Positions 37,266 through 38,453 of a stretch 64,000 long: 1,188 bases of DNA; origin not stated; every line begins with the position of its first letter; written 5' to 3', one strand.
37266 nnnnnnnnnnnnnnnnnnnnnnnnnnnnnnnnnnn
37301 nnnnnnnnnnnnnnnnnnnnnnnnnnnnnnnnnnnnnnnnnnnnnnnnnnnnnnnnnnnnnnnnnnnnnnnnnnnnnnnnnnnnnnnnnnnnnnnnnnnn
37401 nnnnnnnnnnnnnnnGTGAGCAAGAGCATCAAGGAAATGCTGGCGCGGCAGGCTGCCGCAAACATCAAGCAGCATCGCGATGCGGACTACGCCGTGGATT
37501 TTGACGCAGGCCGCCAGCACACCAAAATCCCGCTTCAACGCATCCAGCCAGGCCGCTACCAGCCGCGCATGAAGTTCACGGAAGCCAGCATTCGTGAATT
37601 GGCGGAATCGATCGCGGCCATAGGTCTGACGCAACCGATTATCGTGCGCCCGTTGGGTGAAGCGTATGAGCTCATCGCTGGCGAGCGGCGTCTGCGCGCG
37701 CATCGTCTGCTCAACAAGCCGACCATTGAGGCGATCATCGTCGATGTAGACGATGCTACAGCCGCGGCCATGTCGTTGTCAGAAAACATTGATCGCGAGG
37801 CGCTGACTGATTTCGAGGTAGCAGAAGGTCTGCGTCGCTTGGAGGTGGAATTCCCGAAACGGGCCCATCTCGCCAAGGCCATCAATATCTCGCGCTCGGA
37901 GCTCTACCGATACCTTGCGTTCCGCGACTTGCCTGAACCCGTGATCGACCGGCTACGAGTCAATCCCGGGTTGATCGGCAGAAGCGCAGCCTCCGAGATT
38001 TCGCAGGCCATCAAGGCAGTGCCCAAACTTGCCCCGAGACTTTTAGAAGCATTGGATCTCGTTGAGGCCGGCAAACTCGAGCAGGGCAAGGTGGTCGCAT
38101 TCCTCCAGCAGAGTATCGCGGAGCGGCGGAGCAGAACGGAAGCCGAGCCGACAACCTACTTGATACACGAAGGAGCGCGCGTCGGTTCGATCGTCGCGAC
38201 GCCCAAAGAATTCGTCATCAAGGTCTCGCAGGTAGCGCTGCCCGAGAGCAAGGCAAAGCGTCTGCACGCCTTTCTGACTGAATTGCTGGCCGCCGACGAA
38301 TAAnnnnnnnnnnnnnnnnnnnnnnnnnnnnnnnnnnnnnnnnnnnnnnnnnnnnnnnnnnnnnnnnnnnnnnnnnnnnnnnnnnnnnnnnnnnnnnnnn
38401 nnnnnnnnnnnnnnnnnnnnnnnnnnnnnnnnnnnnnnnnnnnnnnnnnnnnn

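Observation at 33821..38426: Seven copies of an 18-bp palindrome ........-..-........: parS-like centromere sites, including one displaced copy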

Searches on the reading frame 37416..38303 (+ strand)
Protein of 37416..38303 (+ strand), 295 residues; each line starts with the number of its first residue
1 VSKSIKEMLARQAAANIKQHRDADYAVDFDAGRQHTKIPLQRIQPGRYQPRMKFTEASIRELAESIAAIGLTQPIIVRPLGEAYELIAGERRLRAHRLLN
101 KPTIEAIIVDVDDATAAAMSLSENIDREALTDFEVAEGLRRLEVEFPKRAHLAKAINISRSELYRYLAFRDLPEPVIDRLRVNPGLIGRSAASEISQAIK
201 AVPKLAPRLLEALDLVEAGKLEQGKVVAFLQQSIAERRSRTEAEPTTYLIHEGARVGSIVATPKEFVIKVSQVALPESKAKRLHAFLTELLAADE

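Call 9: search_protein_families(library=pfam, proteins=[window:37416-38303:+], max_evalue=0.01)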
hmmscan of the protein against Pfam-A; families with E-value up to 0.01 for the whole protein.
window:37416-38303:+ (295 aa): 2 families
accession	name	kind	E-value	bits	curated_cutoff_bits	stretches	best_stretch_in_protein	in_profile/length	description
PF02195.25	ParB_N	-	2.6e-25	88.7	26.3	1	36-125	4-94/95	ParB N-terminal domain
PF02796.21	HTH_7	-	0.0033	18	23.8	0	149-168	24-43/45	Helix-turn-helix domain of resolvase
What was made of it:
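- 37416..38303 (+): parB: a 295-aa ParB/Spo0J-type protein with GERRLRA and ENIDRE motifs and an HTH. ParB_N scores 88.7 bits (call 9).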

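Call 22: find_related_loci(query=window:37416-38303:+, collection=genome_contigs, flank=6000)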
Query window:37416-38303:+ (295 aa) in genome_contigs; peptide patterns used: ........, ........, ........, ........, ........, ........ (x = any residue, [..] = any of these).
562 stretches matched a pattern; 3 encode a relative of the query (tblastn E <= 1e-3); 3 distinct loci.
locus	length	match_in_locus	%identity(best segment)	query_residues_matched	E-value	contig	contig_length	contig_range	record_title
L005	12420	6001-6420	41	38-176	2e-21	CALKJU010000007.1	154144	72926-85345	MAG: uncultured Alphaproteobacteria bacterium isolate N1_Bin_METABAT__107_1 genome assembly, contig: c_000000700496, who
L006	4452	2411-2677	28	36-124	4e-9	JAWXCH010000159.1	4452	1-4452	MAG: Planctomycetota bacterium isolate P2IB.134 k99_604578, whole genome shotgun sequence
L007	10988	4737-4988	36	51-137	2e-7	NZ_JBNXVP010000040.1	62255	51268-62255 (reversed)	Leptolyngbya sp. AN10 NODE_40_length_62255_cov_26.392818, whole genome shotgun sequence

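Call 23: find_homologous_proteins(query=window:37416-38303:+, max_evalue=1e-20)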
Query window:37416-38303:+ (295 aa): 731 proteins with E <= 1e-20 among 8000 candidates; the best 120 are listed.
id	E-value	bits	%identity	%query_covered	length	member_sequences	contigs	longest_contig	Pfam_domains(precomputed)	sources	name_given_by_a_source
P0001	1.6e-178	610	99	100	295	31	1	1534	PF02195.27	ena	-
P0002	1.2e-125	437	72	100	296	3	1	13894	PF02195.27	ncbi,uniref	ncbi:ParB/RepB/Spo0J family partition protein [Ralstonia pseudosolanacearum]|uniref:ParB/RepB/Spo0J 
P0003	1.0e-119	417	69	99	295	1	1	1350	PF02195.27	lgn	-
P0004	1.5e-119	417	70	96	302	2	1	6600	PF02195.27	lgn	-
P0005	7.0e-115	401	66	98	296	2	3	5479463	PF02195.27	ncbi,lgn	-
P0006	1.7e-113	397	66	99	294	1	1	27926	PF02195.27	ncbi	ncbi:ParB/RepB/Spo0J family partition protein [Cupriavidus necator]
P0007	3.4e-113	396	67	99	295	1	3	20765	PF02195.27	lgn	-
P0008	1.4e-112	394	66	99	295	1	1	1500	PF02195.27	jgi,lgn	jgi:ParB family chromosome partitioning protein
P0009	4.2e-112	392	67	99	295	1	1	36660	PF02195.27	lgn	-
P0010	9.9e-112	391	67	99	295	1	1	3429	PF02195.27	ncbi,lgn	ncbi:Chromosome-partitioning protein Spo0J [compost metagenome]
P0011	3.4e-111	389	64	96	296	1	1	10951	PF02195.27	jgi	jgi:ParB family transcriptional regulator, chromosome partitioning protein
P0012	6.6e-110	385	65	99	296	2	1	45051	PF02195.27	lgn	-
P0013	2.8e-109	383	65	99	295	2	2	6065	PF02195.27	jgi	-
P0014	7.3e-108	378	65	99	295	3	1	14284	PF02195.27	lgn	-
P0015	8.4e-108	378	64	99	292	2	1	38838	PF02195.27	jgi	-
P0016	1.4e-106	374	63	99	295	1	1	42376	PF02195.27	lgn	-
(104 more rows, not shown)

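Call 24: find_encoding_contigs(protein=P0002, flank=10000, max_places=2)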
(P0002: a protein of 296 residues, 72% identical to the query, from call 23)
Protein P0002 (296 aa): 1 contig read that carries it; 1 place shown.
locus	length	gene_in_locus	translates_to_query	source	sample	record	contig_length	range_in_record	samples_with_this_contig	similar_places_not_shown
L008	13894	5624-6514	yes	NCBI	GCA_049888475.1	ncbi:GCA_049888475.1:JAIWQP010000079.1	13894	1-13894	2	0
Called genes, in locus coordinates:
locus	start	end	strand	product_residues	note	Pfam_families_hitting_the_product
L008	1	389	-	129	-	PF22162:PFIN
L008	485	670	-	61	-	-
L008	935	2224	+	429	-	-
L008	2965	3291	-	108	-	-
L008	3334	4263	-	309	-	PF01936:NYN (weak), PF09722:Xre_MbcA_ParS_C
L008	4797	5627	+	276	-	PF00142:Fer4_NifH, PF02374:ArsA_ATPase (weak), PF06564:CBP_BcsQ, PF09140:MipZ (weak), PF10609:ParA, PF13614:AAA_31, PF01656:CbiA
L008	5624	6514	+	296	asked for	PF02195:ParB_N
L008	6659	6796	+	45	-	-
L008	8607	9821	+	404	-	PF01051:Rep3_N, PF21205:Rep3_C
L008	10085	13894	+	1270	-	PF05860:TPS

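Call 25: find_encoding_contigs(protein=P0005, flank=10000, max_places=2)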
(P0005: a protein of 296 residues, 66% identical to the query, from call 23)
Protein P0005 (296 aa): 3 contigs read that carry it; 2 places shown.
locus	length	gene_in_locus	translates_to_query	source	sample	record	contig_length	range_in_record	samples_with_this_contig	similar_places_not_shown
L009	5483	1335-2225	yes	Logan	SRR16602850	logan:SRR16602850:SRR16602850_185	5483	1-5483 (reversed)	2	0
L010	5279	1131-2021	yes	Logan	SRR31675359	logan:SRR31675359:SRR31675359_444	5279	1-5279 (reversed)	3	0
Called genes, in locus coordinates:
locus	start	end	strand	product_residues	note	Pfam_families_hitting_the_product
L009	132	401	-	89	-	-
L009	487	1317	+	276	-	PF00142:Fer4_NifH (weak), PF02374:ArsA_ATPase (weak), PF06564:CBP_BcsQ, PF09140:MipZ (weak), PF10609:ParA, PF13614:AAA_31, PF01656:CbiA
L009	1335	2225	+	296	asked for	PF02195:ParB_N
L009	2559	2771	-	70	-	-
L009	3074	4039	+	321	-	PF04796:RepA_C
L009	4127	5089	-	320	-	PF00126:HTH_1, PF03466:LysR_substrate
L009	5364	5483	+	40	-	?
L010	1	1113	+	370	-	?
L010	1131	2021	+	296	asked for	PF02195:ParB_N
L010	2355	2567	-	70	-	-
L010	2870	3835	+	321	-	PF04796:RepA_C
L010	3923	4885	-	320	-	PF00126:HTH_1, PF03466:LysR_substrate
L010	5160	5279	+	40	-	?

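Call 26: find_encoding_contigs(protein=P0006, flank=10000, max_places=2)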
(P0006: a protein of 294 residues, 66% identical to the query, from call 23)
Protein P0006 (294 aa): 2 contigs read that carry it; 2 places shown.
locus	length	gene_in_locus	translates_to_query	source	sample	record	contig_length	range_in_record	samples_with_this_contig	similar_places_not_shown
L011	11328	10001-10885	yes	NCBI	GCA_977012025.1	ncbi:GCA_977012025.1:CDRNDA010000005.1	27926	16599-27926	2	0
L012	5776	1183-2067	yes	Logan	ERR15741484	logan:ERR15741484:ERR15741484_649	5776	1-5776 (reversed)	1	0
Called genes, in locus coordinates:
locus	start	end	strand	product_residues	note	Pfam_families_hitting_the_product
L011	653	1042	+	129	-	-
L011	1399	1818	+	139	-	PF00486:Trans_reg_C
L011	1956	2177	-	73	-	PF00816:Histone_HNS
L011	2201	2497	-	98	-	-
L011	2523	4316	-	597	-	PF12482:DUF3701, PF00589:Phage_integrase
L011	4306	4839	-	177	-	-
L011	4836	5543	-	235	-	PF24720:DUF7673, PF24721:HAB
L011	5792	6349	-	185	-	PF07931:CPT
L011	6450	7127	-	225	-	PF24720:DUF7673 (weak), PF00583:Acetyltransf_1, PF08445:FR47 (weak), PF13508:Acetyltransf_7 (weak)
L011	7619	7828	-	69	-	PF13646:HEAT_2 (weak)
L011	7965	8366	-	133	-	PF01850:PIN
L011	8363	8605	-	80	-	PF04014:MazE_antitoxin (weak)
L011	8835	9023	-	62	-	-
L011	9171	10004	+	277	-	PF00142:Fer4_NifH (weak), PF02374:ArsA_ATPase (faint), PF06564:CBP_BcsQ, PF09140:MipZ (weak), PF10609:ParA (weak), PF13614:AAA_31, PF01656:CbiA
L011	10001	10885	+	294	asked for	PF02195:ParB_N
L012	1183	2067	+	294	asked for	PF02195:ParB_N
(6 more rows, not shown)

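Call 29: find_encoding_contigs(protein=P0012, flank=10000, max_places=1)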
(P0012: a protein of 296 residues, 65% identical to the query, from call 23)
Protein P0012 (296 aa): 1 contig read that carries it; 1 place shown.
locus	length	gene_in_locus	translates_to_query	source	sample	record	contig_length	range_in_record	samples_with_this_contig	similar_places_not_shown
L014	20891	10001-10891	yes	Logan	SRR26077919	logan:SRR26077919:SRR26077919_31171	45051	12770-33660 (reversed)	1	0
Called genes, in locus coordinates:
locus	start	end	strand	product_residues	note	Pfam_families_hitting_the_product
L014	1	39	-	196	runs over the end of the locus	PF06254:YdaT_toxin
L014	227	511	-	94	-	-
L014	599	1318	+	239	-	PF00717:Peptidase_S24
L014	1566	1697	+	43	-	-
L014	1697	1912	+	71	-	-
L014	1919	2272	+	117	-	-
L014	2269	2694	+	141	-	-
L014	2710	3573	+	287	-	-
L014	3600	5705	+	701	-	PF02195:ParB_N, PF00816:Histone_HNS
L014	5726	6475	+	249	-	-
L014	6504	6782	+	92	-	-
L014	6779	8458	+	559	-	-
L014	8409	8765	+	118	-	-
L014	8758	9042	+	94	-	-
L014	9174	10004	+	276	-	PF00142:Fer4_NifH (weak), PF02374:ArsA_ATPase (faint), PF06564:CBP_BcsQ, PF09140:MipZ (weak), PF10609:ParA (weak), PF13614:AAA_31, PF01656:CbiA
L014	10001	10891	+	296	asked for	PF02195:ParB_N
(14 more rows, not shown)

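Call 30: find_encoding_contigs(protein=P0016, flank=10000, max_places=1)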
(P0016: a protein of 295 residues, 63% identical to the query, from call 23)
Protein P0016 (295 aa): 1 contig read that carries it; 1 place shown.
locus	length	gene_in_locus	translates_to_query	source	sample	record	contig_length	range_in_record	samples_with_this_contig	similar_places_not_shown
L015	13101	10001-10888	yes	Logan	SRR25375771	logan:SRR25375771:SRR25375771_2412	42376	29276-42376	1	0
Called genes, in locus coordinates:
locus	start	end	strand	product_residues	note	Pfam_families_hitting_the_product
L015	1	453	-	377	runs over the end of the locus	-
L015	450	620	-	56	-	-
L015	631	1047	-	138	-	-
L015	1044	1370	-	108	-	-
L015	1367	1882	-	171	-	PF06892:Phage_CP76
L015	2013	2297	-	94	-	PF01381:HTH_3 (weak), PF15943:YdaS_toxin, PF14549:P22_Cro (weak)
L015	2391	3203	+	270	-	PF00717:Peptidase_S24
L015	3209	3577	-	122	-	PF07022:Phage_CI_repr (faint)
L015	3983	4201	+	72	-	-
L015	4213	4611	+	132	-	-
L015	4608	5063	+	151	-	-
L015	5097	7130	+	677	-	PF02195:ParB_N, PF00816:Histone_HNS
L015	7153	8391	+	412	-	-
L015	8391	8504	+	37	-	-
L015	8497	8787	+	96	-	-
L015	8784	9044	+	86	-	-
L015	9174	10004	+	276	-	PF00142:Fer4_NifH (weak), PF02374:ArsA_ATPase (weak), PF06564:CBP_BcsQ, PF09140:MipZ (weak), PF10609:ParA, PF13614:AAA_31, PF01656:CbiA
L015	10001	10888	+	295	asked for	PF02195:ParB_N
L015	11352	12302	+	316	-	PF04796:RepA_C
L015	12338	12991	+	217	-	PF02586:SRAP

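Call 31: find_encoding_contigs(protein=P0009, flank=10000, max_places=1)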
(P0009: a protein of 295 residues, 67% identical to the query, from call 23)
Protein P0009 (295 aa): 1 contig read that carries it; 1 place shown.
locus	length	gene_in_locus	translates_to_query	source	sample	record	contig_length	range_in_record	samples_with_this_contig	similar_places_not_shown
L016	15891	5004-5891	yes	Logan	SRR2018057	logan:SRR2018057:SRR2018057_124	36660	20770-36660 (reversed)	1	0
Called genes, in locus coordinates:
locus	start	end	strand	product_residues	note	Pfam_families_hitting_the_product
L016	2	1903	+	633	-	?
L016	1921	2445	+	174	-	-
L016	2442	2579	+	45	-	-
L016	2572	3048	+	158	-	-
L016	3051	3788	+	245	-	-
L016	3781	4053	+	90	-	-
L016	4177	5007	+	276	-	PF00142:Fer4_NifH (weak), PF02374:ArsA_ATPase (faint), PF06564:CBP_BcsQ, PF09140:MipZ (weak), PF10609:ParA (weak), PF13614:AAA_31, PF01656:CbiA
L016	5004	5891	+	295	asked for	PF02195:ParB_N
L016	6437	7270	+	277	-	PF07042:TrfA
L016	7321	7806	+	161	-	-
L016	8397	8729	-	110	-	-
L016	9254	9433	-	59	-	-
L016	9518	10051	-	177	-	PF10721:DUF2514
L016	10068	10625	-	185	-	PF00182:Glyco_hydro_19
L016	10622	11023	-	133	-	-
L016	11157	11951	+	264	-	PF13489:Methyltransf_23, PF13649:Methyltransf_25, PF13847:Methyltransf_31, PF08241:Methyltransf_11, PF08242:Methyltransf_12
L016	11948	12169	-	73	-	-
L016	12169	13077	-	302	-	-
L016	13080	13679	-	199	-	PF10076:Phage_Mu_Gp48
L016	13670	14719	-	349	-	PF04865:Baseplate_J, PF26078:Baseplate_J_M, PF26079:Baseplate_J_C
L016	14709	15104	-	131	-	PF07409:GP46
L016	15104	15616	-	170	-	PF06890:Phage_Mu_Gp45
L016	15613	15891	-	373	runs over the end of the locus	PF21683:GpP-like_1st, PF05954:Phage_GPD, PF22255:Gp44-like_2nd, PF21929:GpP_4th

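Call 33: search_dna_similar(query=window:37416-38303:+, collection=plasmids, mode=protein, max_rows=40, max_evalue=1e-20)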
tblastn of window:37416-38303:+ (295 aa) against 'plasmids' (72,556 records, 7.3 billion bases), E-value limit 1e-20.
Records with a match: 350; places in all: 352; records where one place covers at least 80% of the query: 315.
Best place of each record, by identity: 60-80% 1; <60% 349.
By first word of the organism name: Acinetobacter 193; Pseudomonas 45; Paraburkholderia 28; Burkholderia 20; Cupriavidus 17; Moraxella 14; Caballeronia 9; Mycetohabitans 5; Chromobacterium 4; Ralstonia 3; and 12 more.
By predicted mobility (MOB-suite, as given by PLSDB): mobilizable 181; non-mobilizable 111; conjugative 58.
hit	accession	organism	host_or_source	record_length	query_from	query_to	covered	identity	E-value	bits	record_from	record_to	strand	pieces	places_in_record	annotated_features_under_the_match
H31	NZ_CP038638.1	Cupriavidus oxalaticus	whole organism,sewage sludge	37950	1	291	99%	64.9%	6e-107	348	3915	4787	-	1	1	ParB/RepB/Spo0J family partition protein | ParA family protein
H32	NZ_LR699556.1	Paraburkholderia dioscoreae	-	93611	1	292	99%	50.2%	7e-79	267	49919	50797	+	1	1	ParB/RepB/Spo0J family partition protein | AAA family ATPase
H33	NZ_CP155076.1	Paraburkholderia sp. PREW-6R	single cell,Phlox subulata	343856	3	291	98%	48.3%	8e-68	235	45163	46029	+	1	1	ParB/RepB/Spo0J family partition protein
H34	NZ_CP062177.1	Mycetohabitans rhizoxinica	-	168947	2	291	98%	46.8%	3e-69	239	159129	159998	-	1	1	ParB/RepB/Spo0J family partition protein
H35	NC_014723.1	Mycetohabitans rhizoxinica HKI 454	-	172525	2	291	98%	46.4%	5e-69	239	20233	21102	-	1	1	ParB/RepB/Spo0J family partition protein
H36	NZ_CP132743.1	Mycetohabitans endofungorum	Rhizopus microsporus,culture isolated ...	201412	3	292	98%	45.4%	4e-65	228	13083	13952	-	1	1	ParB/RepB/Spo0J family partition protein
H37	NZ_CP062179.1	Mycetohabitans endofungorum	Rhizopus microsporus,bacterial ...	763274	3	292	98%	45.1%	3e-65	228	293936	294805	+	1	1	ParB/RepB/Spo0J family partition protein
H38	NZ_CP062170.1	Mycetohabitans endofungorum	-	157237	3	292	98%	44.7%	5e-65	227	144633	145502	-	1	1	ParB/RepB/Spo0J family partition protein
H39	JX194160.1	uncultured bacterium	-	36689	1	292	99%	41.3%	3e-62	219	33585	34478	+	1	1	parB: putative partitioning protein ParB | parA: putative partitioning protein ParA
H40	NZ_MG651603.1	Chromobacterium violaceum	Malaysia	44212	1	292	99%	40.8%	2e-52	191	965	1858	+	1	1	ParB/RepB/Spo0J family partition protein | ParA family protein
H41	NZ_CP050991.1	Chromobacterium violaceum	Homo sapiens,clinical isolate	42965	1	292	99%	40.8%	3e-52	191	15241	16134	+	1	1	ParB/RepB/Spo0J family partition protein | ParA family protein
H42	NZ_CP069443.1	Chromobacterium violaceum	-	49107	1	292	99%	40.8%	3e-52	191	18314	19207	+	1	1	ParB/RepB/Spo0J family partition protein | ParA family protein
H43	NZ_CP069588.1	Chromobacterium violaceum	-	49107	1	292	99%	40.8%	3e-52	191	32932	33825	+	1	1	ParB/RepB/Spo0J family partition protein | ParA family protein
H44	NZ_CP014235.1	Moraxella osloensis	Homo sapiens,pure culture,cerebrospinal ...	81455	1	294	100%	38.4%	3e-53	193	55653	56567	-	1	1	ParB/RepB/Spo0J family partition protein | ParA family protein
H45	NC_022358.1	Sulfuricella denitrificans skB26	-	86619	1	292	99%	38.0%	2e-51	188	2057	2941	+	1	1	ParB/RepB/Spo0J family partition protein | ParA family protein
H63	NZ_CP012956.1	Acinetobacter baumannii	Homo sapiens,wound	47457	4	295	99%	35.9%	2e-39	153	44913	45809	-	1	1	ParB/RepB/Spo0J family partition protein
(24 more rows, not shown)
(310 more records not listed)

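Call 34: search_dna_similar(query=window:37416-38303:+, collection=phages, mode=protein, max_rows=25, max_evalue=1e-10)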
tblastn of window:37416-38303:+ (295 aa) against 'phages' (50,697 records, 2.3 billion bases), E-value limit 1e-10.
Records with a match: 22; places in all: 22; records where one place covers at least 80% of the query: 0.
Best place of each record, by identity: <60% 22.
By first word of the organism name: Bacteriophage 8; Listeria 4; Leptospira 4; Staphylococcus 3; Enterococcus 2; Variovorax 1.
By host as written in the record: - 9; Listeria monocytogenes 4; Staphylococcus aureus 3; Homo sapiens 2; Enterococcus faecalis 1; Didelphis marsupialis 1; Leptospira inadai M34/99 serogroup Lyme 1; Variovorax sp. ZS18.2.2 1.
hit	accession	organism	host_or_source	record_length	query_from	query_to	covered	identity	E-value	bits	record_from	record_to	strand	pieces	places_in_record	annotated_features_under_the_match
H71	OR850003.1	Staphylococcus phage SA 1298 Kay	Staphylococcus aureus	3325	17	181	56%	41.9%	1e-18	92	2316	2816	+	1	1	record has no annotation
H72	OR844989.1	Staphylococcus phage SA 1306 Kay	Staphylococcus aureus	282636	17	181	56%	41.9%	1e-18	92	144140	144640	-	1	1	record has no annotation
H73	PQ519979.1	Enterococcus phage IME_EF3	-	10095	28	176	51%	40.1%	5e-14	78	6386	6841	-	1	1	record has no annotation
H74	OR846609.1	Enterococcus phage Efs 1-1-1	Enterococcus faecalis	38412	28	176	51%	40.1%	6e-14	78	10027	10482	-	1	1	record has no annotation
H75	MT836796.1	Bacteriophage sp.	human fecal samples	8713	24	180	53%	38.0%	2e-12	73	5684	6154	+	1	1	record has no annotation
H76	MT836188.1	Bacteriophage sp.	human fecal samples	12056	6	176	58%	34.1%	2e-12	73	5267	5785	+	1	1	record has no annotation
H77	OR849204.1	Listeria phage LM 4-14-1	Listeria monocytogenes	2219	36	176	48%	40.6%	2e-13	76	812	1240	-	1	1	record has no annotation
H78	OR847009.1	Listeria phage LM 4-11-1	Listeria monocytogenes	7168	36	176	48%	40.6%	2e-13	76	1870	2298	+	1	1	record has no annotation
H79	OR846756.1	Listeria phage LM 4-11-1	Listeria monocytogenes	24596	37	176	47%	39.4%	2e-11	70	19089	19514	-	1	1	record has no annotation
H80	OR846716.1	Listeria phage LM 4-11-1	Listeria monocytogenes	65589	37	176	47%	39.4%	4e-11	69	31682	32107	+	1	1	record has no annotation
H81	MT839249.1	Bacteriophage sp.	human fecal samples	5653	28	142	39%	47.0%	3e-15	82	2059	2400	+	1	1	record has no annotation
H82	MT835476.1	Bacteriophage sp.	human fecal samples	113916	15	181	57%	30.8%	8e-11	68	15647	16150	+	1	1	record has no annotation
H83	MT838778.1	Bacteriophage sp.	human fecal samples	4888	36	176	48%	36.4%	3e-11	69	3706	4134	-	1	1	record has no annotation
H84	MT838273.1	Bacteriophage sp.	human fecal samples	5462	38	176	47%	36.4%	2e-13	76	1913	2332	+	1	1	record has no annotation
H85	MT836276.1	Bacteriophage sp.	human fecal samples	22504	37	176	47%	35.9%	4e-11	69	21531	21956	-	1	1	record has no annotation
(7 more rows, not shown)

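Call 53: search_protein_families(library=ncbifam, proteins=[window:37416-38303:+], max_evalue=0.001)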
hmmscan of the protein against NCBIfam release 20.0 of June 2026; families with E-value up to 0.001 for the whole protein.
window:37416-38303:+ (295 aa): 7 families
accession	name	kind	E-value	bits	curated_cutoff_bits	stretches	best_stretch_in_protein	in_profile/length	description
TIGR00180.1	parB_part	domain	2e-38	132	58.45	1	34-206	4-178/186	ParB/RepB/Spo0J family partition protein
TIGR04285.1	nucleoid_noc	exception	5.6e-36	124.2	315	1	36-180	3-148/255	nucleoid occlusion protein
TIGR03454.1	partition_RepB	equivalog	5.6e-24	85.1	201.5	1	13-277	40-307/325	plasmid partitioning protein RepB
TIGR03734.1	PRTRC_parB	hypoth_equivalog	1.6e-20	73.1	278.6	1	48-180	6-144/555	PRTRC system ParB family protein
NF010440.0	PRK13866.1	equivalog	3.3e-09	36.3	522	1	59-178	90-212/336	plasmid partitioning protein RepB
NF010406.0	PRK13832.1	subfamily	4.2e-09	35.5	640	1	51-144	21-117/578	plasmid partitioning protein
NF010252.0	PRK13698.1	equivalog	0.00012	21.1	274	1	53-198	83-227/323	ParB/RepB/Spo0J family plasmid partition protein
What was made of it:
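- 37416..38303 (+): TIGR00180 scores 132 bits against a cutoff of 58 (call 53).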

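Call 62: find_encoding_contigs(protein=window:37416-38303:+, flank=1000, max_places=5)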
Protein window:37416-38303:+ (295 aa): 23 contigs read that carry it; 3 places shown.
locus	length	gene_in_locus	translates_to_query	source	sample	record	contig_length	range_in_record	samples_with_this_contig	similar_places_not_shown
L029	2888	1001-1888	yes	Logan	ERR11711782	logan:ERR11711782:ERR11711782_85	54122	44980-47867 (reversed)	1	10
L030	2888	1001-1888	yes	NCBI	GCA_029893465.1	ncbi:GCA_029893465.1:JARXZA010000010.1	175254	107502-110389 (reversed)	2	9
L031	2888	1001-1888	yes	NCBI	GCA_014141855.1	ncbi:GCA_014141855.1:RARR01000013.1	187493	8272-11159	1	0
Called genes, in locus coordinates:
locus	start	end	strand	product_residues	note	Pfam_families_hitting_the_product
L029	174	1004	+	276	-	PF00142:Fer4_NifH, PF02374:ArsA_ATPase (weak), PF06564:CBP_BcsQ, PF09140:MipZ (weak), PF10609:ParA, PF13614:AAA_31, PF01656:CbiA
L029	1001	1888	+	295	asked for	PF02195:ParB_N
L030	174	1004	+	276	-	PF00142:Fer4_NifH, PF02374:ArsA_ATPase (weak), PF06564:CBP_BcsQ, PF09140:MipZ (weak), PF10609:ParA, PF13614:AAA_31, PF01656:CbiA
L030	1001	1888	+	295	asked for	PF02195:ParB_N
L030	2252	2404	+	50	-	-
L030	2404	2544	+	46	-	-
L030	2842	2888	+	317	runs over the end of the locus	PF04796:RepA_C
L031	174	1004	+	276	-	PF00142:Fer4_NifH, PF02374:ArsA_ATPase (weak), PF06564:CBP_BcsQ, PF09140:MipZ (weak), PF10609:ParA, PF13614:AAA_31, PF01656:CbiA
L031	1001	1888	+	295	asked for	PF02195:ParB_N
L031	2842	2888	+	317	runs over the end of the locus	PF04796:RepA_C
